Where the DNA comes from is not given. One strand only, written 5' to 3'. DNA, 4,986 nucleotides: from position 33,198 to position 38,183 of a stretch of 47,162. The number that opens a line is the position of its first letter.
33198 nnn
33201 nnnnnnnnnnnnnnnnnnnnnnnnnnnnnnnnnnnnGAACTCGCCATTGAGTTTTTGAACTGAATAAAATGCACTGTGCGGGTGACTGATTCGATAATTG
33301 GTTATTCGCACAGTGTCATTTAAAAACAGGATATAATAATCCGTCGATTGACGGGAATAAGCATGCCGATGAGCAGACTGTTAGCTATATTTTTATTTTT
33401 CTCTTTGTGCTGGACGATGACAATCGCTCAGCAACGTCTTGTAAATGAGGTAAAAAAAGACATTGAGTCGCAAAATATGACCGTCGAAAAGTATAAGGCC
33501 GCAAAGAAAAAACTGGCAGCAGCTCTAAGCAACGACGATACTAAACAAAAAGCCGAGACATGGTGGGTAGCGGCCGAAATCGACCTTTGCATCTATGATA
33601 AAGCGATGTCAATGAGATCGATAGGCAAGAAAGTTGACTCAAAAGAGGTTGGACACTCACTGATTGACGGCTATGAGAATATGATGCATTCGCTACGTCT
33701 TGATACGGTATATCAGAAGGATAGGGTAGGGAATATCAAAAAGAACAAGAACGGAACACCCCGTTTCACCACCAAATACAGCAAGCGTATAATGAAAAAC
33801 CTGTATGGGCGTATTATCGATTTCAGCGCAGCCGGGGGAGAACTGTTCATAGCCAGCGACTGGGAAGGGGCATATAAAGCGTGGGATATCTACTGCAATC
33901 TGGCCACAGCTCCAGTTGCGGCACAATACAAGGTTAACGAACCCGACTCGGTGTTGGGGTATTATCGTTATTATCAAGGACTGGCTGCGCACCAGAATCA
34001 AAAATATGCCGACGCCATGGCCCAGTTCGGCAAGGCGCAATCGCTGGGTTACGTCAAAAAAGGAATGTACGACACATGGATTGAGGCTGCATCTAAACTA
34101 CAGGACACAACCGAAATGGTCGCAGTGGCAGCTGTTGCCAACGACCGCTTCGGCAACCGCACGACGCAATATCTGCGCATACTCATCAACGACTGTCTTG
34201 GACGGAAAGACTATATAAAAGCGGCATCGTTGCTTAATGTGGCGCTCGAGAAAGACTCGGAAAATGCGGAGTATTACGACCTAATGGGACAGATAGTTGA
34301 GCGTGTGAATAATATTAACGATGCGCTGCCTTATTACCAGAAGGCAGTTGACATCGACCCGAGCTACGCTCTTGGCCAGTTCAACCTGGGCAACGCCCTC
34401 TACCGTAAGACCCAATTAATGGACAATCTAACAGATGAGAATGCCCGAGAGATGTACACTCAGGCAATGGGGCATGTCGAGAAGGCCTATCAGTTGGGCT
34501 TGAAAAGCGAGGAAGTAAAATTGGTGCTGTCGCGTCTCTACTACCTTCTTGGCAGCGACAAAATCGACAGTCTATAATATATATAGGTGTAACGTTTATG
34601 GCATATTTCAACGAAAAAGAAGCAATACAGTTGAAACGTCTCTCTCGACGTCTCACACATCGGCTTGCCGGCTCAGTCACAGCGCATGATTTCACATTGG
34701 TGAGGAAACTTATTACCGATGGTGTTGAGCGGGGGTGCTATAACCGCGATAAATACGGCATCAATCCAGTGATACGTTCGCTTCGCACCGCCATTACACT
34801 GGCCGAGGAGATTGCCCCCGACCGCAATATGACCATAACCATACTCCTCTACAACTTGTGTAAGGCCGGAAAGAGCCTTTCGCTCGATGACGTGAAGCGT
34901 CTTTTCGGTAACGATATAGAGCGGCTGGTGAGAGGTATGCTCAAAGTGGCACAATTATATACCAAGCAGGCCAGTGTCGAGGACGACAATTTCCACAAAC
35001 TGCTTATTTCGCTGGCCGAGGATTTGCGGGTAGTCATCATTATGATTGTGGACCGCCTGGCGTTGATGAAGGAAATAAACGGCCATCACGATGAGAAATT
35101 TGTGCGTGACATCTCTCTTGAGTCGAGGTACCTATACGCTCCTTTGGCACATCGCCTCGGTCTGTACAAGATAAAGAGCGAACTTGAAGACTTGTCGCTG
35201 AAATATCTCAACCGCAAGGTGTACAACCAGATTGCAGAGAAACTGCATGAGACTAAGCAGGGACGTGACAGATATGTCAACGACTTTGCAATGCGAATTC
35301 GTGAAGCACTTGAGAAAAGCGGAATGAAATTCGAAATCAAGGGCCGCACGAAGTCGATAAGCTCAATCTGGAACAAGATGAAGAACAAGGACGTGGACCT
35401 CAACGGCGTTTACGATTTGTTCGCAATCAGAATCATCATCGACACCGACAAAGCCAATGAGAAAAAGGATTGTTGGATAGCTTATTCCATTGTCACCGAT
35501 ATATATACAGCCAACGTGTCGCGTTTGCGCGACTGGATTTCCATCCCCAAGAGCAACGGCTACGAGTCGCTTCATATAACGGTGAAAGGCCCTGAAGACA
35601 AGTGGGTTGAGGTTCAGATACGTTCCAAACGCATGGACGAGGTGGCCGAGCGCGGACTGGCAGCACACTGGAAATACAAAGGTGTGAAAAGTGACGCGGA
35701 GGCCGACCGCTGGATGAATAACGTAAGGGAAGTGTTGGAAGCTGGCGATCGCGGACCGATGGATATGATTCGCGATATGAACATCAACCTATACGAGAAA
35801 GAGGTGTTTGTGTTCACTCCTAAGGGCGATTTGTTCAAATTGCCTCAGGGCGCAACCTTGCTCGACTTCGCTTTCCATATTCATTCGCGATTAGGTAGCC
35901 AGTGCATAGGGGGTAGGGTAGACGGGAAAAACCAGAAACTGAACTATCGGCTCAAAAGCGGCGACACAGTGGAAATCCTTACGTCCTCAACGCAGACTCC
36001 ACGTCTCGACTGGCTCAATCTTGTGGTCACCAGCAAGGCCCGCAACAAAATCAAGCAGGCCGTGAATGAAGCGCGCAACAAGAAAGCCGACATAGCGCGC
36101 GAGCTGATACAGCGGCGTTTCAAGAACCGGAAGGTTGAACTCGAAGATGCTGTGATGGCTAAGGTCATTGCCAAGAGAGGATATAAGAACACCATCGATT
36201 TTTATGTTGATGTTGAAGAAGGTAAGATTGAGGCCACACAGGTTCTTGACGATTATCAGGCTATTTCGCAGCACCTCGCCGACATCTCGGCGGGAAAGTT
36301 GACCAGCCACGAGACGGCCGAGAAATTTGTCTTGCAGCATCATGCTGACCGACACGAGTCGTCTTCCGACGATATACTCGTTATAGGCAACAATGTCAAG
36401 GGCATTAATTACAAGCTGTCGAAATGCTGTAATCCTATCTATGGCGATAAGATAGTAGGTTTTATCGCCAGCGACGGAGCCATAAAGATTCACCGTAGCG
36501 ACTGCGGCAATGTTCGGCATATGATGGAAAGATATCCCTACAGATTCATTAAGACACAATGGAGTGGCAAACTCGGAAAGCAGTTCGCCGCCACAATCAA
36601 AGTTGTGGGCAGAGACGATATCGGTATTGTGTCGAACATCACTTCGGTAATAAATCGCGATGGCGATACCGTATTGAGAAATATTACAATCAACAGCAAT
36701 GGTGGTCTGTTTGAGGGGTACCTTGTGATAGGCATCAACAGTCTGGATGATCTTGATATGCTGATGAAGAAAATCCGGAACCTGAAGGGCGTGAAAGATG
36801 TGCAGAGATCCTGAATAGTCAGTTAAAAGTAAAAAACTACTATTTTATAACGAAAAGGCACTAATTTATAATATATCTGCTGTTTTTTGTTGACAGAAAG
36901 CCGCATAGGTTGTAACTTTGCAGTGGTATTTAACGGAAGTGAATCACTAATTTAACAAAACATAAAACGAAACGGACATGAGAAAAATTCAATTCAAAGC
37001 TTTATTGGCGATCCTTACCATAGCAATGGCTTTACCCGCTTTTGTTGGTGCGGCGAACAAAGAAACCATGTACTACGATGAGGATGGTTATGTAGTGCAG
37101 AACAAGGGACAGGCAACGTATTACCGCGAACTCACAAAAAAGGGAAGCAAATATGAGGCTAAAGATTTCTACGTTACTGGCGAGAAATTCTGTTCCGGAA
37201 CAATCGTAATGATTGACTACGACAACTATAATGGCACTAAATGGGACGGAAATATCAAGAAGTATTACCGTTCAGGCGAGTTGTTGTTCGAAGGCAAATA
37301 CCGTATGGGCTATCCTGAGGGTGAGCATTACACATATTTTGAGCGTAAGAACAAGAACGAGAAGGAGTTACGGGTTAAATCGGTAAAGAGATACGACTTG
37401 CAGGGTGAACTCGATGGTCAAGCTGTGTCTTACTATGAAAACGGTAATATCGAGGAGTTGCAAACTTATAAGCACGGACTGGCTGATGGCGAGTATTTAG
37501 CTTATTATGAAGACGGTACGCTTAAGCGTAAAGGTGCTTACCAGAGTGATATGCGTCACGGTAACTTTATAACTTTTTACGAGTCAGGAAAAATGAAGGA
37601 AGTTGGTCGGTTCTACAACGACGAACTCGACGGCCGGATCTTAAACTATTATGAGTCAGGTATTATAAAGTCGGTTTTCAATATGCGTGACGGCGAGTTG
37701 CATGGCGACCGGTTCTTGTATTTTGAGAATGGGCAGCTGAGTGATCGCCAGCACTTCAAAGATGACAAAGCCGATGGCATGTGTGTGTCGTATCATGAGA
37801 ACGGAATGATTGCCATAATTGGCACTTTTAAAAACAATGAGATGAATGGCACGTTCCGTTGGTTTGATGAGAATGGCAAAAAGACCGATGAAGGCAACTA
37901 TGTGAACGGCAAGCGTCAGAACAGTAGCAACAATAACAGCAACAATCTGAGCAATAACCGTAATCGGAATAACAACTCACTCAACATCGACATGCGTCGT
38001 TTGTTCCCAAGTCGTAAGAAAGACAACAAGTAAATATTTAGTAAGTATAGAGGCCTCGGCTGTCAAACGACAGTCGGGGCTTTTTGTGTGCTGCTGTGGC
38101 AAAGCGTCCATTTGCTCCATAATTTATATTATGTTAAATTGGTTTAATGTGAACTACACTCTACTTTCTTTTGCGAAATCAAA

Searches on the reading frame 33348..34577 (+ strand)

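Call 8: search_protein_families(library=pfam, proteins=[window:33348-34577:+], max_evalue=0.01)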
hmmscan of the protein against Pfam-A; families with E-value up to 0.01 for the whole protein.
window:33348-34577:+ (409 aa): 11 families
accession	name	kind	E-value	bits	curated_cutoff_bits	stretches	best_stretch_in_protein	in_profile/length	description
PF13414.12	TPR_11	-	6.1e-07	29.5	26.8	1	322-354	9-41/42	TPR repeat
PF07719.23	TPR_2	-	1.2e-06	28.6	27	1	307-339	1-33/34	Tetratricopeptide repeat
PF13432.12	TPR_16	-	2.4e-05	25.1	32.7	0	318-354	8-44/65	Tetratricopeptide repeat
PF13424.12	TPR_12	-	9.6e-05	22.9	30.1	1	286-338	23-76/77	Tetratricopeptide repeat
PF14559.12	TPR_19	-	0.00016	22.4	25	0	322-353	6-37/68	Tetratricopeptide repeat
PF13431.12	TPR_17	-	0.00034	21.1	24.4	0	329-359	1-31/34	Tetratricopeptide repeat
PF23914.1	TPR_CcmH_CycH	-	0.0017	18.6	42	0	297-372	40-112/158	Cytochrome c-type biogenesis protein H TPR domain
PF20536.3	DUF6751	-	0.0019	18.7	27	0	235-275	69-107/113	Family of unknown function (DUF6751)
PF00515.34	TPR_1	-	0.0031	17.7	27.8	1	314-340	8-34/34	Tetratricopeptide repeat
PF11044.13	TMEMspv1-c74-12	-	0.0033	18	25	0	11-42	14-45/49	Plectrovirus spv1-c74 ORF 12 transmembrane protein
PF13428.12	TPR_14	-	0.0036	18.3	23.5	0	308-349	2-43/44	Tetratricopeptide repeat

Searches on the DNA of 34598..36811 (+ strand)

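Call 85: search_rna_families(sources=[L027, L140, L147, L015, L017, L074, L081, L010, L041, L073, L085, L068, L197], threshold=gathering)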
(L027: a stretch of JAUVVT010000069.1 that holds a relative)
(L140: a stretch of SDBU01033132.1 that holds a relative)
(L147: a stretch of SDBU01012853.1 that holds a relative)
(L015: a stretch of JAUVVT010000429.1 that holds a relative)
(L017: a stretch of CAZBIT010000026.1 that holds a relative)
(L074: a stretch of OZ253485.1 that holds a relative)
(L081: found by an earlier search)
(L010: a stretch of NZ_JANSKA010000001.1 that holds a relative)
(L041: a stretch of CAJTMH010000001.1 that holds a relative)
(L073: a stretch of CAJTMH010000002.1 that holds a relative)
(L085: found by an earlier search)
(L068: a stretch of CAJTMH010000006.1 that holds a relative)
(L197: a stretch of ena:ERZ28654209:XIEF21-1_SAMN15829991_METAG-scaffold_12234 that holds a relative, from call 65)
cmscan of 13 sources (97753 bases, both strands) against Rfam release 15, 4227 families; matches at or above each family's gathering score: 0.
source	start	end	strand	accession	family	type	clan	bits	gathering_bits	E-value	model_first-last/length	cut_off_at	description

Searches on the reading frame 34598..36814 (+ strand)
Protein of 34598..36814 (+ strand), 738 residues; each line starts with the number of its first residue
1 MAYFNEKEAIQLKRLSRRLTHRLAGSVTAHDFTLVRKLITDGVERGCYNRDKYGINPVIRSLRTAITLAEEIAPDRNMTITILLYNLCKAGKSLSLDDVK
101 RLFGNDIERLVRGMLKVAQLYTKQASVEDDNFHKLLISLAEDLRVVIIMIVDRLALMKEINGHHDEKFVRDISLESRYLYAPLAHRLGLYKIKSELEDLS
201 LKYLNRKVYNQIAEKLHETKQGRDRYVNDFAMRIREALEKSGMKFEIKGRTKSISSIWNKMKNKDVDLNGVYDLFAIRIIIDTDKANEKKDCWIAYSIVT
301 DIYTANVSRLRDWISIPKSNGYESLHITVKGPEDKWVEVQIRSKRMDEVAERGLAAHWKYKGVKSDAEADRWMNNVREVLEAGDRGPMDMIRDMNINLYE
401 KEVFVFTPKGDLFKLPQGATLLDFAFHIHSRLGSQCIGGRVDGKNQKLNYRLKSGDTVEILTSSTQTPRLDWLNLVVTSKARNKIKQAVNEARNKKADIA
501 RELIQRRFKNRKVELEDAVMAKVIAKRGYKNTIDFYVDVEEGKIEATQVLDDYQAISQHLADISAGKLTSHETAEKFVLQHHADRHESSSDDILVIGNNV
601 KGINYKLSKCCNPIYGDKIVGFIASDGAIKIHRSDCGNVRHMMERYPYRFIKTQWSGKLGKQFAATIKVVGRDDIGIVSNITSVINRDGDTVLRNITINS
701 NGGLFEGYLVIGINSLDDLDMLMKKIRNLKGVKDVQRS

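Call 8: search_protein_families(library=pfam, proteins=[window:34598-36814:+], max_evalue=0.01)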
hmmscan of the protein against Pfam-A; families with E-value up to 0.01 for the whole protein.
window:34598-36814:+ (738 aa): 5 families
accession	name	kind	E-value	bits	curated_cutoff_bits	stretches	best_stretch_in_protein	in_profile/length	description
PF04607.23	RelA_SpoT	-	2.6e-34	118.3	27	1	249-362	1-110/113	Region found in RelA / SpoT proteins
PF13328.12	HD_4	-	3.5e-20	72.8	27.2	1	57-189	19-155/156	HD domain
PF02824.27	TGS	-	2.6e-19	69.4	22.2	1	403-462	1-60/60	TGS domain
PF13291.12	ACT_4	-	2e-15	57.6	27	1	661-737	3-80/80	ACT domain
PF19296.4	RelA_AH_RIS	-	8.7e-12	45.9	23.8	1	474-633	2-169/185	RelA/SpoT, AH and RIS domains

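Call 64: find_homologous_proteins(query=window:34598-36811:+, max_evalue=1e-50)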
Query window:34598-36811:+ (738 aa): 8000 proteins with E <= 1e-50 among 8000 candidates; the best 120 are listed.
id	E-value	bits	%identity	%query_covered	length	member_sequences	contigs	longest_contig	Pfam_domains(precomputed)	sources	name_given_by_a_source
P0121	0.0e+0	1651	100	100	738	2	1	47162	PF04607.24,PF13328.13,PF02824.28,PF13291.13,PF28438.1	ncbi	-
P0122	0.0e+0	1341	81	100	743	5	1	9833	PF04607.24,PF13328.13,PF02824.28,PF13291.13,PF28438.1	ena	-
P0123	0.0e+0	1237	74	100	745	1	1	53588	PF04607.24,PF13328.13,PF02824.28,PF13291.13,PF28438.1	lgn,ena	-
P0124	0.0e+0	1205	71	100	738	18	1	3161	PF04607.24,PF13328.13,PF02824.28,PF13291.13,PF28438.1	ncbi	-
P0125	0.0e+0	1197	72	98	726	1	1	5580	PF04607.24,PF13328.13,PF02824.28,PF13291.13,PF28438.1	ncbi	-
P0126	0.0e+0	1195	72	98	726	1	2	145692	PF04607.24,PF13328.13,PF02824.28,PF13291.13,PF28438.1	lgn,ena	-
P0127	0.0e+0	1189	72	98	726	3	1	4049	PF04607.24,PF13328.13,PF02824.28,PF13291.13,PF28438.1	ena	-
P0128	0.0e+0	1189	73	96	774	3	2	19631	PF04607.24,PF13328.13,PF02824.28,PF13291.13,PF28438.1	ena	-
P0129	0.0e+0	1188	71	100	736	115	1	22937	PF04607.24,PF13328.13,PF02824.28,PF13291.13,PF28438.1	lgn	-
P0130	0.0e+0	1183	70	100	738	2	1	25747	PF04607.24,PF13328.13,PF02824.28,PF13291.13,PF28438.1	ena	-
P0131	0.0e+0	1182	70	100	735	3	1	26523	PF04607.24,PF13328.13,PF02824.28,PF13291.13,PF28438.1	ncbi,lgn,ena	-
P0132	0.0e+0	1182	70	100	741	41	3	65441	PF04607.24,PF13328.13,PF19296.6,PF02824.28,PF13291.13,PF28438.1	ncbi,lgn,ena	-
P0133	0.0e+0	1180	70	100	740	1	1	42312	PF04607.24,PF13328.13,PF02824.28,PF13291.13,PF28438.1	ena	-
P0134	0.0e+0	1176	70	100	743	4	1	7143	PF04607.24,PF13328.13,PF02824.28,PF13291.13,PF28438.1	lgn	-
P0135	0.0e+0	1176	69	100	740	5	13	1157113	PF04607.24,PF13328.13,PF19296.6,PF02824.28,PF13291.13,PF28438.1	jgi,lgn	jgi:guanosine-3',5'-bis(diphosphate) 3'-pyrophosphohydrolase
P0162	0.0e+0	1126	68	100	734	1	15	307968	PF04607.24,PF13328.13,PF02824.28,PF13291.13,PF28438.1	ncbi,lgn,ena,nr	ncbi:MAG: bifunctional (p)ppGpp synthetase/guanosine-3',5'-bis(diphosphate) 3'-pyrophosphohydrolase 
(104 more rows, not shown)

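Call 65: find_encoding_contigs(protein=P0122, flank=6000, max_places=3)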
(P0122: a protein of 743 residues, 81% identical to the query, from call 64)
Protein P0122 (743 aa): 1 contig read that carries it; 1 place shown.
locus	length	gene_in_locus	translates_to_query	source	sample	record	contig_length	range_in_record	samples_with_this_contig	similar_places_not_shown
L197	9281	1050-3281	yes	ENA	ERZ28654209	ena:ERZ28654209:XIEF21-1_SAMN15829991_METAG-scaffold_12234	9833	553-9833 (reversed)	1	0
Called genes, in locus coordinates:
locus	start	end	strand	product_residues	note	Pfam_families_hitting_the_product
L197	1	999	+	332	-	PF07719:TPR_2 (faint), PF13428:TPR_14 (faint), PF13432:TPR_16 (faint), PF14559:TPR_19 (faint), PF13414:TPR_11 (weak)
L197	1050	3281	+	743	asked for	PF13328:HD_4, PF04607:RelA_SpoT, PF02824:TGS, PF28438:RelA_RIS, PF13291:ACT_4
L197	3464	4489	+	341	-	-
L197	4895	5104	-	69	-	-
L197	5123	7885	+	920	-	PF00404:Dockerin_1, PF07980:SusD_RagB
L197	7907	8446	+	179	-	PF03682:UPF0158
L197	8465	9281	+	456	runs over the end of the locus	?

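Call 66: find_encoding_contigs(protein=P0123, flank=6000, max_places=3)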
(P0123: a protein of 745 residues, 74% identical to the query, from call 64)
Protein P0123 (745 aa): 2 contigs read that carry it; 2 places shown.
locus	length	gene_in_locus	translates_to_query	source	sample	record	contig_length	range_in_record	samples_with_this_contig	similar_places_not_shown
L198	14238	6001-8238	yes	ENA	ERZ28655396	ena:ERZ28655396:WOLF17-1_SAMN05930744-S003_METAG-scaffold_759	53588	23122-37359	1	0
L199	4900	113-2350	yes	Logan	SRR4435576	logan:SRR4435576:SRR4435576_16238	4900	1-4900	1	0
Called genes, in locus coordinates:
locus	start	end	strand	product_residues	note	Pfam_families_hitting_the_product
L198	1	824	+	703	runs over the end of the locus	PF03169:OPT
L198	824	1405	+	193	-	PF01613:Flavin_Reduct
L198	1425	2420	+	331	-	PF01207:Dus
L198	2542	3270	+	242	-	PF10988:DUF2807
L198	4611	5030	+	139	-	PF01250:Ribosomal_S6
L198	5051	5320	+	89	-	PF01084:Ribosomal_S18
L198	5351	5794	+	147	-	PF01281:Ribosomal_L9_N, PF03948:Ribosomal_L9_C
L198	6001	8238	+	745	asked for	PF13328:HD_4, PF04607:RelA_SpoT, PF02824:TGS, PF28438:RelA_RIS, PF13291:ACT_4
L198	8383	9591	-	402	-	PF00691:OmpA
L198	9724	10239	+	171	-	PF03682:UPF0158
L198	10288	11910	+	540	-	PF05681:Fumerase, PF05683:Fumerase_C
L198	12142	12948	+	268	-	PF22435:MRM3-like_sub_bind, PF00588:SpoU_methylase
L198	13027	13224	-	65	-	-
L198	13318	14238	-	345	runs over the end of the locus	-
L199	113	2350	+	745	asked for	PF13328:HD_4, PF04607:RelA_SpoT, PF02824:TGS, PF28438:RelA_RIS, PF13291:ACT_4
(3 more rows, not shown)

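Call 81: find_encoding_contigs(protein=P0135, flank=10000, max_places=4)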
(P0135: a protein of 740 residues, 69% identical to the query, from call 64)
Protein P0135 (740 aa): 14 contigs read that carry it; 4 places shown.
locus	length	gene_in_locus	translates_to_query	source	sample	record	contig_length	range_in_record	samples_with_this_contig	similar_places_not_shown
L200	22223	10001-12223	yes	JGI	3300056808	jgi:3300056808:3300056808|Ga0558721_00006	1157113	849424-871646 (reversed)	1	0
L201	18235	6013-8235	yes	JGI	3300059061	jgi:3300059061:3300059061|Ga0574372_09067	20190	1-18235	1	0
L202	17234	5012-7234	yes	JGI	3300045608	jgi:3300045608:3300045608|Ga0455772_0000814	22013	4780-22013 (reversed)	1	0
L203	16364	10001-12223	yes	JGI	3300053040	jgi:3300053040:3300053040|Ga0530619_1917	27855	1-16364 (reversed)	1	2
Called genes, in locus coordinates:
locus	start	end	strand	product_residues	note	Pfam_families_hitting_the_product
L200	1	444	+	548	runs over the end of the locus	PF00005:ABC_tran, PF02463:SMC_N (faint), PF13304:AAA_21 (faint), PF12848:ABC_tran_Xtn, PF00005:ABC_tran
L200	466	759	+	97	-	PF07876:Dabb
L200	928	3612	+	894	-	PF01443:Viral_helicase1 (faint), PF04851:ResIII (faint), PF13086:AAA_11, PF13245:AAA_19, PF13604:AAA_30, PF13087:AAA_12, PF13538:UvrD_C_2 (weak), PF10881:DUF2726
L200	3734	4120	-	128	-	PF08797:HIRAN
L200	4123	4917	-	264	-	-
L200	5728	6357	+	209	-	PF14289:DUF4369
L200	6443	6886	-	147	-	PF01281:Ribosomal_L9_N, PF03948:Ribosomal_L9_C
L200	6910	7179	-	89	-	PF01084:Ribosomal_S18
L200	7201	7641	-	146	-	PF01250:Ribosomal_S6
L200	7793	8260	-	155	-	PF04756:OST3_OST6 (faint), PF14595:Thioredoxin_9 (weak), PF00085:Thioredoxin, PF00578:AhpC-TSA (weak), PF08534:Redoxin (weak), PF13098:Thioredoxin_2, PF13905:Thioredoxin_8 (weak)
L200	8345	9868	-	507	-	PF14134:DUF4301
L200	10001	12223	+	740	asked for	PF13328:HD_4, PF04607:RelA_SpoT, PF02824:TGS, PF19296:RelA_AH (weak), PF28438:RelA_RIS, PF13291:ACT_4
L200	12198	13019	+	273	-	-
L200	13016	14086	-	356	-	PF07819:PGAP1 (weak), PF12146:Hydrolase_4, PF00561:Abhydrolase_1, PF12697:Abhydrolase_6, PF12048:DUF3530 (faint)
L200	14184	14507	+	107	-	-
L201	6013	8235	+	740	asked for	PF13328:HD_4, PF04607:RelA_SpoT, PF02824:TGS, PF19296:RelA_AH (weak), PF28438:RelA_RIS, PF13291:ACT_4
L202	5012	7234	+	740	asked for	PF13328:HD_4, PF04607:RelA_SpoT, PF02824:TGS, PF19296:RelA_AH (weak), PF28438:RelA_RIS, PF13291:ACT_4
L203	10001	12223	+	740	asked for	PF13328:HD_4, PF04607:RelA_SpoT, PF02824:TGS, PF19296:RelA_AH (weak), PF28438:RelA_RIS, PF13291:ACT_4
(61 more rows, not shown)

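Call 82: find_encoding_contigs(protein=P0162, flank=10000, max_places=4)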
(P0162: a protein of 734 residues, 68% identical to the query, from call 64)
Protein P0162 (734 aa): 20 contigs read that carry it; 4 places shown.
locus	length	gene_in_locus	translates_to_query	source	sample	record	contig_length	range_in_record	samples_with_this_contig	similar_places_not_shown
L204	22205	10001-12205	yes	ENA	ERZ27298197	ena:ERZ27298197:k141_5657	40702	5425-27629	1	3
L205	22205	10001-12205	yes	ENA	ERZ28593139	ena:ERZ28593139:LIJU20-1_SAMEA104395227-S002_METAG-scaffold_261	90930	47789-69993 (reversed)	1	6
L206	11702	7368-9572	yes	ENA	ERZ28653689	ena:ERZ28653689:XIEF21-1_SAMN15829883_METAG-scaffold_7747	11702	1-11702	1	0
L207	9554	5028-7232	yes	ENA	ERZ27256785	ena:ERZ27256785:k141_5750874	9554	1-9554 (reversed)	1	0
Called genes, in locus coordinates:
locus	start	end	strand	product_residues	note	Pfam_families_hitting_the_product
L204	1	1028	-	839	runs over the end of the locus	-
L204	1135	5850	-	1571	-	PF22411:Mre11_2nd (faint)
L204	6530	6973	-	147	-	PF01281:Ribosomal_L9_N, PF03948:Ribosomal_L9_C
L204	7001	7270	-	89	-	PF01084:Ribosomal_S18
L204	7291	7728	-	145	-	PF01250:Ribosomal_S6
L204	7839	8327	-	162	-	PF01323:DSBA (faint), PF13905:Thioredoxin_8 (faint), PF04756:OST3_OST6, PF00085:Thioredoxin, PF08534:Redoxin (weak), PF13098:Thioredoxin_2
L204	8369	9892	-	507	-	PF14134:DUF4301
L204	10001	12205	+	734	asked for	PF13328:HD_4, PF04607:RelA_SpoT, PF02824:TGS, PF28438:RelA_RIS, PF13291:ACT_4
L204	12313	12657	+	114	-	-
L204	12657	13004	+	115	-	-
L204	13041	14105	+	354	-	PF04055:Radical_SAM, PF13186:SPASM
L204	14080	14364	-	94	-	-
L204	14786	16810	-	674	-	PF05649:Peptidase_M13_N, PF01431:Peptidase_M13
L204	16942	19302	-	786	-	PF13620:CarboxypepD_reg, PF13715:CarbopepD_reg_2, PF14905:OMP_b-brl_3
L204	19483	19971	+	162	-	-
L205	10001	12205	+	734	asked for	PF13328:HD_4, PF04607:RelA_SpoT, PF02824:TGS, PF28438:RelA_RIS, PF13291:ACT_4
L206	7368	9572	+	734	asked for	PF13328:HD_4, PF04607:RelA_SpoT, PF02824:TGS, PF28438:RelA_RIS, PF13291:ACT_4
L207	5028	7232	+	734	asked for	PF13328:HD_4, PF04607:RelA_SpoT, PF02824:TGS, PF28438:RelA_RIS, PF13291:ACT_4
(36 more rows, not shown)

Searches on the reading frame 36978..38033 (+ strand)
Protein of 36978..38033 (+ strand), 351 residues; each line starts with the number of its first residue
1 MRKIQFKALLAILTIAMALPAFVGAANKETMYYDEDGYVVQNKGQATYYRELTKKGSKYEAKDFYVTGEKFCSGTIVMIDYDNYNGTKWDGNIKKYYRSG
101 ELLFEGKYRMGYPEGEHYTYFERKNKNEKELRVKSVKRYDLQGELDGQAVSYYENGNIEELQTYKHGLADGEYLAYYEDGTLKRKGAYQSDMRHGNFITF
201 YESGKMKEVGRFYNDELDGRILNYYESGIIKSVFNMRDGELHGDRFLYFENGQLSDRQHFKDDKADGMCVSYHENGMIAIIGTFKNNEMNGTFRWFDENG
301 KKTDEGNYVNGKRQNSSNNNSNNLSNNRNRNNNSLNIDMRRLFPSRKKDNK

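Call 8: search_protein_families(library=pfam, proteins=[window:36978-38033:+], max_evalue=0.01)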
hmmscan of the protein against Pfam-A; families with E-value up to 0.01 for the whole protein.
window:36978-38033:+ (351 aa): 1 family
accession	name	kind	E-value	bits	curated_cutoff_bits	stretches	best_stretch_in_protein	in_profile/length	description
PF07661.19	MORN_2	-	5.2e-28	94.2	29.6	2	145-166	1-22/22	MORN repeat variant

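Call 47: find_encoding_contigs(protein=window:36978-38033:+, flank=3000, max_places=10)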
Protein window:36978-38033:+ (351 aa): no gene with exactly this product is on record in the collection.
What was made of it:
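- Tried and rejected: The MORN protein is not on record in exact form (call 47).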
